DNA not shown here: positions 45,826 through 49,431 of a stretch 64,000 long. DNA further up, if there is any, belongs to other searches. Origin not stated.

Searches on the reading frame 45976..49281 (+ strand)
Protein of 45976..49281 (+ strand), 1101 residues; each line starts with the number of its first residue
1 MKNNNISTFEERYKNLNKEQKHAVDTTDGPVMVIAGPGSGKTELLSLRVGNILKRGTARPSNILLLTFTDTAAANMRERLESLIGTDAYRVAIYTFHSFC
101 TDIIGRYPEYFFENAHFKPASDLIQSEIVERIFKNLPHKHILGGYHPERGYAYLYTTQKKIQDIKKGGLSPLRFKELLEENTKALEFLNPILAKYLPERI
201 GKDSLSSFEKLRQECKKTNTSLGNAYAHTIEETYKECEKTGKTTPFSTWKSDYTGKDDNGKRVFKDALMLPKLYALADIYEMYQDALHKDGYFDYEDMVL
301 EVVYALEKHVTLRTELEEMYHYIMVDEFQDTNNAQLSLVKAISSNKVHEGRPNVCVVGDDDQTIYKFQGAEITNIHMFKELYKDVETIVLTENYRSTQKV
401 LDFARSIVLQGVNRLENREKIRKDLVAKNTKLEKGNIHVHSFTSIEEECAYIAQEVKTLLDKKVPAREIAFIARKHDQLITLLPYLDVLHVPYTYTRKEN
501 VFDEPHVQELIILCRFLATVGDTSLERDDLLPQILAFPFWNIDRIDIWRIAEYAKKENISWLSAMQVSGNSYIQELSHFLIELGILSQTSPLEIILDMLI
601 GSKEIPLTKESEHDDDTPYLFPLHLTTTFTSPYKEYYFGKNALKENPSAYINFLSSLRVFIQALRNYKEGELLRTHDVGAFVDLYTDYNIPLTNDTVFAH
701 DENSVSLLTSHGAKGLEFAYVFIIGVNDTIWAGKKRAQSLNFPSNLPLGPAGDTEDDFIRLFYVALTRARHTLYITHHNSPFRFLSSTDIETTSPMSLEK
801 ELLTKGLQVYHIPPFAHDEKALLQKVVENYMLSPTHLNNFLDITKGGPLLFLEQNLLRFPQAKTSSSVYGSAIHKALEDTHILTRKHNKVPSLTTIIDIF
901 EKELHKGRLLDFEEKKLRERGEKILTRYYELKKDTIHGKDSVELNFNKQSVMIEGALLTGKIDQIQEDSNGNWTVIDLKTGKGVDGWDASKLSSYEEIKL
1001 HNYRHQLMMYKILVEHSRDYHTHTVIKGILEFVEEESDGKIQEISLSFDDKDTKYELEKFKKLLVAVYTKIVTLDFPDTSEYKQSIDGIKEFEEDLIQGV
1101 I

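Call 87: search_protein_families(library=pfam, proteins=[window:45976-49281:+], max_evalue=0.001)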
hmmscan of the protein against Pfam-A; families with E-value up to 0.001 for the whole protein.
window:45976-49281:+ (1101 aa): 8 families
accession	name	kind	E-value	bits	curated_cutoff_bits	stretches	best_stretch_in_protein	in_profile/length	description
PF00580.27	UvrD-helicase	-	1.8e-63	215.2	23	2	16-221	1-201/271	UvrD/REP helicase N-terminal domain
PF13361.12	UvrD_C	-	2.6e-32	113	25.6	1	388-779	1-349/350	UvrD-like helicase C-terminal domain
PF13245.12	AAA_19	-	1.4e-20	74.3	25.1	1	20-367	1-133/134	AAA domain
PF12705.13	PDDEXK_1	-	3e-15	57.3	22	1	832-1072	2-225/247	PD-(D/E)XK nuclease superfamily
PF13538.12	UvrD_C_2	-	3.2e-10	40.2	27.4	1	753-775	29-51/52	UvrD-like helicase C-terminal domain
PF13604.12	AAA_30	-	4e-06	27.1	27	0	16-81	2-67/191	AAA domain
PF13087.12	AAA_12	-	0.0003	20.9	27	0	376-481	4-104/195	AAA domain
PF01443.25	Viral_helicase1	-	0.00089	19.6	21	0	686-775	161-226/228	Viral superfamily 1 RNA helicase core domain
